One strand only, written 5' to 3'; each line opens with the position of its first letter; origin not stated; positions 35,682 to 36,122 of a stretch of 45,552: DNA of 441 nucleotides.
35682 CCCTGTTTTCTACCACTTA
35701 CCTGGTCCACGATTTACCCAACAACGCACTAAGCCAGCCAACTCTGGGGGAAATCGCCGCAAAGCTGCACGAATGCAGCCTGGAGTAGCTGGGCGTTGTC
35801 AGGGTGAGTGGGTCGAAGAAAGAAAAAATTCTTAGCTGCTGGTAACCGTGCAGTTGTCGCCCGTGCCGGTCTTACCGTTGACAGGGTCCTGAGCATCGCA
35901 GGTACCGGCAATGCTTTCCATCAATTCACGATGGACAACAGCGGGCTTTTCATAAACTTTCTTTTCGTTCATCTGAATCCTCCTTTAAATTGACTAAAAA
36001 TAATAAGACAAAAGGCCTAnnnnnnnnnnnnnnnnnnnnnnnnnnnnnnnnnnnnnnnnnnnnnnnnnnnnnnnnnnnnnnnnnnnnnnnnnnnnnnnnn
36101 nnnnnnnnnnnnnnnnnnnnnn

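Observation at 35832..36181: Two tandem paralogous precursor peptides with identical 39-aa C-terminal region and divergent N-termini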

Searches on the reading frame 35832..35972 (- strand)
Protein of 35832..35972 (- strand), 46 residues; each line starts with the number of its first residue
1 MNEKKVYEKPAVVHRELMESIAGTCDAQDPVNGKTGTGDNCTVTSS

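Call 3: search_protein_families(library=ncbifam, proteins=[window:35832-35972:-], max_evalue=0.1)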
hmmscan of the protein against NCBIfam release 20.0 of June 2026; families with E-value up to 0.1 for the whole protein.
window:35832-35972:- (46 aa): 0 families

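Call 4: search_protein_families(library=pfam, proteins=[window:35832-35972:-], max_evalue=0.1)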
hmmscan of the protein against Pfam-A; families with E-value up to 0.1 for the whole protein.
window:35832-35972:- (46 aa): 0 families

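Call 12: find_related_loci(query=A1, collection=genome_contigs, flank=10000)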
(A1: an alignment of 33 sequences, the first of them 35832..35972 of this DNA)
Query A1 (46 aa) in genome_contigs; peptide patterns used: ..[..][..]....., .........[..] (x = any residue, [..] = any of these).
71 stretches matched a pattern; 33 encode a relative of the query (tblastn E <= 1e-3); 33 distinct loci.
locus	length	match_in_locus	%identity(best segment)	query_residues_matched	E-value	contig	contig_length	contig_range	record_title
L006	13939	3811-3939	81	4-46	1e-21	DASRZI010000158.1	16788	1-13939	MAG TPA_asm: Candidatus Zixiibacteriota bacterium isolate SMAG_U14180 k141_3185064, whole genome shotgun sequence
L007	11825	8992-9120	84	4-46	3e-21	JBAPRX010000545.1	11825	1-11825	MAG: Candidatus Promineifilaceae bacterium isolate MFD01065_ilm_asm_bin18 k127_283110, whole genome shotgun sequence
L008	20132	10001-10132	82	3-46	4e-21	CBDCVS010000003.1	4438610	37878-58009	MAG: Candidatus Promineifilaceae bacterium isolate 0f3264e9-d07a-4064-bd01-bd2e928dc920 genome assembly, contig: contig_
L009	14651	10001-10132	80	3-46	4e-20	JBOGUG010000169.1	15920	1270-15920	MAG: Candidatus Promineifilaceae bacterium isolate M3-S_concoct.bin.207 k127_2377219, whole genome shotgun sequence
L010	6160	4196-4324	79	4-46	3e-20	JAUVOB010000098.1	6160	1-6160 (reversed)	MAG: Chloroflexota bacterium isolate CSMAG_625 CSMAG_625_k141_1189157_length_6160_cov_8.0000, whole genome shotgun seque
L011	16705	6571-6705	71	2-46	3e-19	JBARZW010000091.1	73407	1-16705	MAG: Candidatus Promineifilaceae bacterium isolate MFD12960_ilm_asm_bin17 k127_145008, whole genome shotgun sequence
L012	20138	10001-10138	65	1-46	2e-17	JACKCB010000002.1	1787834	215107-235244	MAG: Ardenticatenaceae bacterium isolate HK-STAS-CHLO-36 HK-STAS-CHLO-36_2, whole genome shotgun sequence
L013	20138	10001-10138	63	1-46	2e-17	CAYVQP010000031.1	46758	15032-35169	MAG TPA_asm: uncultured Ardenticatenaceae bacterium isolate SRP173033_co3_129 genome assembly, contig: NODE_711_length_4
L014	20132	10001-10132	66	3-46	4e-17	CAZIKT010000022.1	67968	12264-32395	MAG TPA_asm: uncultured Ardenticatenaceae bacterium isolate SRP329715_co1_364 genome assembly, contig: NODE_455_length_6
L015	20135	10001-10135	62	2-46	6e-16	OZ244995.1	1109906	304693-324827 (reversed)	MAG: Candidatus Promineifilaceae bacterium isolate a52b71a8-f5fb-481c-9e81-0ccf750bba87 genome assembly, chromosome: 1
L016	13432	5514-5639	64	2-42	7e-15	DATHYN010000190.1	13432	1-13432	MAG TPA_asm: Anaerolineae bacterium isolate SMAG_U16212 k141_1495989, whole genome shotgun sequence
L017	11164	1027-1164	57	1-46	9e-15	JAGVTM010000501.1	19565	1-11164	MAG: Chloroflexota bacterium isolate THP_Bin_29 THP_Bin_29_scaffold_678, whole genome shotgun sequence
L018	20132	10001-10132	59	1-46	2e-14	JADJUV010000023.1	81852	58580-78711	MAG: Candidatus Trichofilum aggregatum isolate Hirt_MAXAC.142 tig00024184-10-816970, whole genome shotgun sequence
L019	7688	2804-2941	54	1-46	4e-14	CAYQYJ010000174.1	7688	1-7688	MAG TPA_asm: uncultured Ardenticatenaceae bacterium isolate SRP329715_co1_256 genome assembly, contig: NODE_14703_length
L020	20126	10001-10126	61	4-46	3e-12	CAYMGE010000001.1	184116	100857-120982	MAG TPA_asm: uncultured Ardenticatenaceae bacterium isolate SRP334346_co1_90 genome assembly, contig: NODE_102_length_18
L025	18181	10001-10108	53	2-37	4e-7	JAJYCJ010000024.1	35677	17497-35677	MAG: Acidobacteria bacterium isolate BP9.bin43 NODE_1890_length_35677_cov_6.443488, whole genome shotgun sequence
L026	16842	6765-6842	58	4-29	2e-6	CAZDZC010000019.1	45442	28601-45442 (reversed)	MAG TPA_asm: uncultured Acidobacteriota bacterium isolate SRP319275_co4_107 genome assembly, contig: NODE_450_length_454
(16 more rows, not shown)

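Call 30: search_protein_representatives(alignment_id=A1)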
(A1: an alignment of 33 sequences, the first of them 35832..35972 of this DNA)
Query: 33 sequences, 51 profile positions. Proteins with E-value up to 0.001 (for the whole library): 34; up to 1e-10: 10; up to 1e-30: 0. The best 34 are listed.
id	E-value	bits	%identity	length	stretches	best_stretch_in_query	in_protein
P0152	9.7e-25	102.0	-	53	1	2-51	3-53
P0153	6.5e-17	76.9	-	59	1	7-51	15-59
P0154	1.3e-16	76.0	-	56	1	6-51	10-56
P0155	7.6e-16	73.5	-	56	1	5-51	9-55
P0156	2.0e-15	72.1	-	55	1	2-49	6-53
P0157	2.4e-15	71.9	-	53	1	7-51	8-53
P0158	1.7e-14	69.2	-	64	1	1-51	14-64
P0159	3.1e-14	68.3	-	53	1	5-49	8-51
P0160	1.4e-13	66.2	-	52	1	2-51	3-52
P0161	8.7e-11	57.3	-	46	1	5-36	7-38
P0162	1.8e-10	56.3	-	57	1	2-51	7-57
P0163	2.3e-10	55.9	-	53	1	4-51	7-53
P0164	3.9e-10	55.2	-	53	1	6-51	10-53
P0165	1.4e-09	53.4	-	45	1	7-51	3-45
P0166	1.2e-08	50.4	-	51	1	5-51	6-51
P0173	6.9e-05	38.4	-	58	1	5-42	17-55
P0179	2.9e-04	36.4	-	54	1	1-32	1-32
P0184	4.8e-04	35.7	-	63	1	7-51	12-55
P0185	7.4e-04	35.1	-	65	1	5-50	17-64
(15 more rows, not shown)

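Call 39: search_protein_families(library=ncbifam, alignment_id=A3, max_evalue=1)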
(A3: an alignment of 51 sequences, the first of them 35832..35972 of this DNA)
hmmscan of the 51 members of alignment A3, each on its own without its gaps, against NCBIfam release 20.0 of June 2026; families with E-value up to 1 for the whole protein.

A. member 1, window:35832-35972:- (46 aa): 0 families

B. families by the number of members that match (of 51 scanned): 3 families
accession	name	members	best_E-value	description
NF011155.0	PRK14561.1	1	0.056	hypothetical protein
NF006115.0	PRK08264.1-1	1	0.062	SDR family oxidoreductase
NF007587.0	PRK10224.1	1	0.15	pyr operon leader peptide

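Call 40: search_protein_families(library=pfam, alignment_id=A3, max_evalue=1)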
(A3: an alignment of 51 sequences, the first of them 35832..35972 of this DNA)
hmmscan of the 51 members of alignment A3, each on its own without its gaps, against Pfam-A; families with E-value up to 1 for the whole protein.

A. member 1, window:35832-35972:- (46 aa): 0 families

B. families by the number of members that match (of 51 scanned): 10 families
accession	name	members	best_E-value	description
PF19397.4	DUF5972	2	0.16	Family of unknown function (DUF5972)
PF13798.11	PCYCGC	1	0.016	Protein of unknown function with PCYCGC motif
PF12950.13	TaqI_C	1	0.061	TaqI-like C-terminal specificity domain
PF08052.16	PyrBI_leader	1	0.061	PyrBI operon leader peptide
PF18973.5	CBL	1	0.064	Putative Chitin binding like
PF21700.4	EGF_DL_JAG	1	0.066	Delta-like/Jagged, EGF-like domain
PF04984.19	Phage_sheath_1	1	0.082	Phage tail sheath protein subtilisin-like domain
PF04324.20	Fer2_BFD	1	0.1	BFD-like [2Fe-2S] binding domain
PF24167.1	DUF7411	1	0.14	Family of unknown function (DUF7411)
PF21795.3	JAG1-like_EGF2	1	0.14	Protein jagged-1-like, atypical EGF2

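Call 41: list_cluster_members(proteins=[window:35835-35972:-, window:36020-36181:-, P0032])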
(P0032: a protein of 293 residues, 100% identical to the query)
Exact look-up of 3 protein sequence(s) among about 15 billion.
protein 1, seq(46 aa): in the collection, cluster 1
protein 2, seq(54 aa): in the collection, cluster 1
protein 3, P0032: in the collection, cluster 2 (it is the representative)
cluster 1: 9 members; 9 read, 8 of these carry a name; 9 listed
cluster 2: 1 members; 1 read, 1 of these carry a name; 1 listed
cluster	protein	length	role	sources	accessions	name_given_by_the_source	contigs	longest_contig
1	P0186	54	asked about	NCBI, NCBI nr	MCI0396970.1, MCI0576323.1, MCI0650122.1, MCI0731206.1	MAG: hypothetical protein L0332_31390 [Chloroflexi bacterium] | hypothetical protein [Chloroflexota bacterium]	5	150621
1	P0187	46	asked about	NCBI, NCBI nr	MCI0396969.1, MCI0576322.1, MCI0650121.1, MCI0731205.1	MAG: hypothetical protein L0332_31385 [Chloroflexi bacterium] | hypothetical protein [Chloroflexota bacterium]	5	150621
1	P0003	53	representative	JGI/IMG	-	hypothetical protein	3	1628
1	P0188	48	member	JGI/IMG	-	hypothetical protein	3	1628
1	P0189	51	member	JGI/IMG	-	hypothetical protein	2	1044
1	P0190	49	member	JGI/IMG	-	hypothetical protein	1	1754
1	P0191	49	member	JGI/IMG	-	hypothetical protein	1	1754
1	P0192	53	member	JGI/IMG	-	hypothetical protein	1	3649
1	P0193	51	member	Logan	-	-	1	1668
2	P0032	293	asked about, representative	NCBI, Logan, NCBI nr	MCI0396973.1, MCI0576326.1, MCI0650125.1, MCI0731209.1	MAG: hypothetical protein L0332_31405 [Chloroflexi bacterium] | hypothetical protein [Chloroflexota bacterium]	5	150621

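Call 52: search_protein_families(library=pfam, proteins=[L026:6934-11070:+, L026:4037-4444:+, L026:4411-5352:+, L025:10176-14369:+], max_evalue=0.5)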
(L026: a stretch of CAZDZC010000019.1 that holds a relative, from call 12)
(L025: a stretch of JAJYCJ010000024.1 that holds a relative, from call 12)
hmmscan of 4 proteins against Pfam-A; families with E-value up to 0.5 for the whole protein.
L026:6934-11070:+ (1378 aa): 4 families
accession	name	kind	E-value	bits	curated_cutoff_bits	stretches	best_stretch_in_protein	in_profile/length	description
PF01364.23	Peptidase_C25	-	4.8e-73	247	23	1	612-976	1-374/374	Peptidase family C25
PF00041.27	fn3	-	2.5e-16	60.1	25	2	1079-1163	2-81/84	Fibronectin type III domain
PF08126.16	Propeptide_C25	-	1.7e-07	31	22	1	106-220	80-199/205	Propeptide_C25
PF24489.1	Ig_J_second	-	0.066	13.7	27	0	1125-1160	51-87/105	Tip attachment protein J second Ig-like domain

L026:4037-4444:+ (135 aa): 2 families
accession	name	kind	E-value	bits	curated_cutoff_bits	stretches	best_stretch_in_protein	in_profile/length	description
PF00717.28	Peptidase_S24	-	1.9e-05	24.8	23.3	1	17-69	31-83/116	Peptidase S24-like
PF13130.11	DUF3952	-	0.094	13.4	25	1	56-103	49-93/101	Domain of unknown function (DUF3952)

L026:4411-5352:+ (313 aa): 3 families
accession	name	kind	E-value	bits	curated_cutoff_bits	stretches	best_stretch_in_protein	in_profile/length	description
PF13555.12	AAA_29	-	0.15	12.3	27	1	171-188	19-37/61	P-loop containing region of AAA domain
PF23326.1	UBL_UBAC1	-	0.21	11.9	27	1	66-111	53-98/109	UBAC1 UBL-like domain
PF01745.22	IPT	-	0.22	11.3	20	1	175-201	3-30/233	Isopentenyl transferase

L025:10176-14369:+ (1397 aa): 8 families
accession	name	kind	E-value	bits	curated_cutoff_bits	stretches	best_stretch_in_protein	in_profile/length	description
PF01364.23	Peptidase_C25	-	4.2e-65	220.8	23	1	571-953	2-374/374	Peptidase family C25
PF18911.6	PKD_4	-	1.5e-35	121.5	27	3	1062-1137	10-83/85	PKD domain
PF00801.26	PKD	-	3.7e-27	94.6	23.5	3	1056-1137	2-80/80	PKD domain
PF00041.27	fn3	-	2e-07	31.5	25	1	960-1046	2-82/84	Fibronectin type III domain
PF01839.29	FG-GAP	-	0.00072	19.8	22.1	1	687-700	8-21/37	FG-GAP repeat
PF22352.2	K319L-like_PKD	-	0.028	14.9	27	0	1075-1137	17-84/84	K319L-like, PKD domain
PF13517.12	FG-GAP_3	-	0.066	14.3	26.9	1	640-699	10-61/61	FG-GAP-like repeat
PF21595.3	CCL2-like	-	0.073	13.6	27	0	1108-1133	74-99/127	CCL2 lectin-like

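Call 53: find_encoding_contigs(protein=P0184, flank=8000, max_places=2)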
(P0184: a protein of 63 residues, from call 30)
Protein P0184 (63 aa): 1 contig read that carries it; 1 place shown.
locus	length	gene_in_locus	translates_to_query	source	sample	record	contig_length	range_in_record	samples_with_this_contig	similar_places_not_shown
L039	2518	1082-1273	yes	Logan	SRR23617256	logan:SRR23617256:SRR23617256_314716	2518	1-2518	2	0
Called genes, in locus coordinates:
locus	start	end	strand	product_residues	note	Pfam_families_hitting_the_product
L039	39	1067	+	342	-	PF04055:Radical_SAM, PF13353:Fer4_12 (weak), PF13186:SPASM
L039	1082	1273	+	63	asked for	-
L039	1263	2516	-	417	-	?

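Call 54: find_encoding_contigs(protein=P0179, flank=8000, max_places=2)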
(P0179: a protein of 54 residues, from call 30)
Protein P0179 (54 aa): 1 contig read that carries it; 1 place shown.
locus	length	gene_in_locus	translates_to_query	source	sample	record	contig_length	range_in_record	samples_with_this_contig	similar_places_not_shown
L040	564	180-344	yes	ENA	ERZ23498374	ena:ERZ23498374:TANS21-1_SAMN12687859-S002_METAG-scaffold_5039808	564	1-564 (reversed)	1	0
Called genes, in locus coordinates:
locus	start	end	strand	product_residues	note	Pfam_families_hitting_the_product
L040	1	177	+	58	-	?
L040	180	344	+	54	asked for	-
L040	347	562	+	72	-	?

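Call 55: find_encoding_contigs(protein=P0156, flank=10000, max_places=2)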
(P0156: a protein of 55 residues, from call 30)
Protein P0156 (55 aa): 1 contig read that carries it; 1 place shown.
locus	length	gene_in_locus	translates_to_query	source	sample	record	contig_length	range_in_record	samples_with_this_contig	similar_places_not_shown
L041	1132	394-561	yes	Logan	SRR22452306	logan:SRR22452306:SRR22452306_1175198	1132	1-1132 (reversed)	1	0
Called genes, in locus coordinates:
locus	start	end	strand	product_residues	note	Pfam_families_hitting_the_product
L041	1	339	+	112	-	?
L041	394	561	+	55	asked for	-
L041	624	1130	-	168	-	?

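Call 56: find_encoding_contigs(protein=P0173, flank=10000, max_places=2)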
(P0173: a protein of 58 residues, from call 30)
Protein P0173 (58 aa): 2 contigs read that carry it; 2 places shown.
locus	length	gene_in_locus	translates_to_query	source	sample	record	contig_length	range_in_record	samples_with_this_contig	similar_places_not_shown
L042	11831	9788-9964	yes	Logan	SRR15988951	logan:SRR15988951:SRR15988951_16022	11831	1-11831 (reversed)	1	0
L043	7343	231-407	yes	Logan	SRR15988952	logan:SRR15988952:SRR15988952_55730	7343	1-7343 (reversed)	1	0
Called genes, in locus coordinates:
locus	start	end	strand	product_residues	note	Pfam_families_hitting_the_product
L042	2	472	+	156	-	?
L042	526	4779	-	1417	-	PF01326:PPDK_N, PF00391:PEP-utilizers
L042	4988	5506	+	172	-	-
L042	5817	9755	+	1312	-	PF01364:Peptidase_C25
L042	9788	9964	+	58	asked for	-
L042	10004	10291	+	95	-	PF05402:PqqD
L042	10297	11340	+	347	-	PF04055:Radical_SAM, PF13353:Fer4_12 (faint), PF13186:SPASM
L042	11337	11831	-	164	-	?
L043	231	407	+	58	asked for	-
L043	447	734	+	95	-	PF05402:PqqD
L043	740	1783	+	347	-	PF04055:Radical_SAM, PF13353:Fer4_12 (faint), PF13186:SPASM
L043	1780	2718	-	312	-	PF27840:ScmC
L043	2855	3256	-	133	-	-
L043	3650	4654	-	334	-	PF00044:Gp_dh_N, PF02800:Gp_dh_C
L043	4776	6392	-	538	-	PF08323:Glyco_transf_5, PF00534:Glycos_transf_1, PF13692:Glyco_trans_1_4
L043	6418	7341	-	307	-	?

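Call 57: find_encoding_contigs(protein=P0185, flank=10000, max_places=2)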
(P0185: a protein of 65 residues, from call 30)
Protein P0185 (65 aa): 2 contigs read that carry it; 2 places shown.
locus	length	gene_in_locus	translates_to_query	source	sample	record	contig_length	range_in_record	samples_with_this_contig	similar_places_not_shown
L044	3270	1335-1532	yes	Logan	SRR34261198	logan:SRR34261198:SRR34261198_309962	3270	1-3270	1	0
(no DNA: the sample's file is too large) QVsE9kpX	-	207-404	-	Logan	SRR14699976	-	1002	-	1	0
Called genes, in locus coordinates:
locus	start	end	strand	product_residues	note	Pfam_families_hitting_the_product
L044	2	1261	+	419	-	?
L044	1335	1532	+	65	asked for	-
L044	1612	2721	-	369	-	PF04055:Radical_SAM, PF13186:SPASM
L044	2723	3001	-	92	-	PF05402:PqqD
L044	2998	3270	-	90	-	?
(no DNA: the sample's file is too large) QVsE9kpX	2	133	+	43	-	?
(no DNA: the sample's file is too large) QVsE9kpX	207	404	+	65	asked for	-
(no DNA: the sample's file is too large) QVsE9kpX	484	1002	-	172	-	?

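Call 74: predict_structure(alignment_id=A1)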
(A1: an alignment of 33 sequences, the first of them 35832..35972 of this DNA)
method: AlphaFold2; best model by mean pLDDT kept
length: 46 residues; sequences in the alignment: 33
mean_pLDDT: 61.4   pTM: 0.18
mean pLDDT of the five models: 61.4, 55.1, 55.1, 54.8, 53.2
residues with pLDDT >= 90: 0; 70-90: 6; 50-70: 38; < 50: 2
segments of 3 or more residues with pLDDT < 50: none
pLDDT, mean of each block of 10 residues (from residue 1): 64 63 59 61 59
secondary structure, 60 per line:
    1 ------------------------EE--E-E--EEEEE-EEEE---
elements in order: E34-38 E40-43
